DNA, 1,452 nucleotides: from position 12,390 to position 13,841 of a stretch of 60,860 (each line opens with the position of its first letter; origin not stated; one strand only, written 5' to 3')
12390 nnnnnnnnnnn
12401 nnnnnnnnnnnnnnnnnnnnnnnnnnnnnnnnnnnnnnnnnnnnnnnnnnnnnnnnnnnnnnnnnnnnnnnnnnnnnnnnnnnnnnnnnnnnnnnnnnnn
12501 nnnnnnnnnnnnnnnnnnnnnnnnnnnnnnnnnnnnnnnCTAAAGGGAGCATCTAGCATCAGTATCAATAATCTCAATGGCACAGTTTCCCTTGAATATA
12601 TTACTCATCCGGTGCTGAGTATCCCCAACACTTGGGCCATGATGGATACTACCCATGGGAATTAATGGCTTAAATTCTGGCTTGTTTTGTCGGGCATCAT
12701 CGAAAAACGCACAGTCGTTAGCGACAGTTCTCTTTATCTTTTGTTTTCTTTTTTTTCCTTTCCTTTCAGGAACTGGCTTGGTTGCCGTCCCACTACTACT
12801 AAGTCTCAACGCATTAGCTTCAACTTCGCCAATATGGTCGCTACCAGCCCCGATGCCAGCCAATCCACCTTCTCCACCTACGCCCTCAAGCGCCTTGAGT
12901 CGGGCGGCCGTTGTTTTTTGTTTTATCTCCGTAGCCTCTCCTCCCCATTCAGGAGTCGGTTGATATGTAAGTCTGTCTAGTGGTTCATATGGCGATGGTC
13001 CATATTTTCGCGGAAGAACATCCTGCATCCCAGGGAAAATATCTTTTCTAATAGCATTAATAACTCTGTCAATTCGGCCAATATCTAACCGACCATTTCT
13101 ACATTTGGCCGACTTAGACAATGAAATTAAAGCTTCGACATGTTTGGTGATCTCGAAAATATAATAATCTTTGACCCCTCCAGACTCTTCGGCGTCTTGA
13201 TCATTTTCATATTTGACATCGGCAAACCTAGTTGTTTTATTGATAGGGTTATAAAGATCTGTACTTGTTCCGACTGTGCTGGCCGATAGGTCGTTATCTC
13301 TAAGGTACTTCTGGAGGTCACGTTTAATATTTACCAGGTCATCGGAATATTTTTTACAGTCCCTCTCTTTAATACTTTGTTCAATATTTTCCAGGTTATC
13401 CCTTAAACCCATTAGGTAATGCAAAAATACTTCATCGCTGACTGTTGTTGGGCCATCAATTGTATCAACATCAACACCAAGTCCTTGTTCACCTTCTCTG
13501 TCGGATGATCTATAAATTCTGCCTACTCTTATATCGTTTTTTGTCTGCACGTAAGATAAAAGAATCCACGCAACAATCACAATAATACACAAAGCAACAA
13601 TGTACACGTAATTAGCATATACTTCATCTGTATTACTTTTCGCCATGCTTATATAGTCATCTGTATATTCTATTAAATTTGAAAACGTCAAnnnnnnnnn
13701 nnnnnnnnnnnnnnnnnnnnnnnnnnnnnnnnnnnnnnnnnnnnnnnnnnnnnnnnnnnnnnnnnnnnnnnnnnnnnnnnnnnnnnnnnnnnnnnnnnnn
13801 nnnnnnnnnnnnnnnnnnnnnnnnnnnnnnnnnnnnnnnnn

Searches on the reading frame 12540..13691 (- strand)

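Call 3: search_protein_families(library=pfam, proteins=[window:12540-13691:-], max_evalue=0.1)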
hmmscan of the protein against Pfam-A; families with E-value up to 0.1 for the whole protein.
window:12540-13691:- (383 aa): 1 family
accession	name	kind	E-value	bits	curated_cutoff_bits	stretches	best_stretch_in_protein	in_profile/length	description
PF16104.10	FPRL1_inhibitor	-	0.057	14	27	0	131-188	33-87/105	Formyl peptide receptor-like 1 inhibitory protein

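Call 65: search_protein_families(library=ncbifam, proteins=[window:12540-13646:-], max_evalue=0.01)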
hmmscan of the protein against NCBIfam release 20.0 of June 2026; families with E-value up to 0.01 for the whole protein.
window:12540-13646:- (368 aa): 0 families
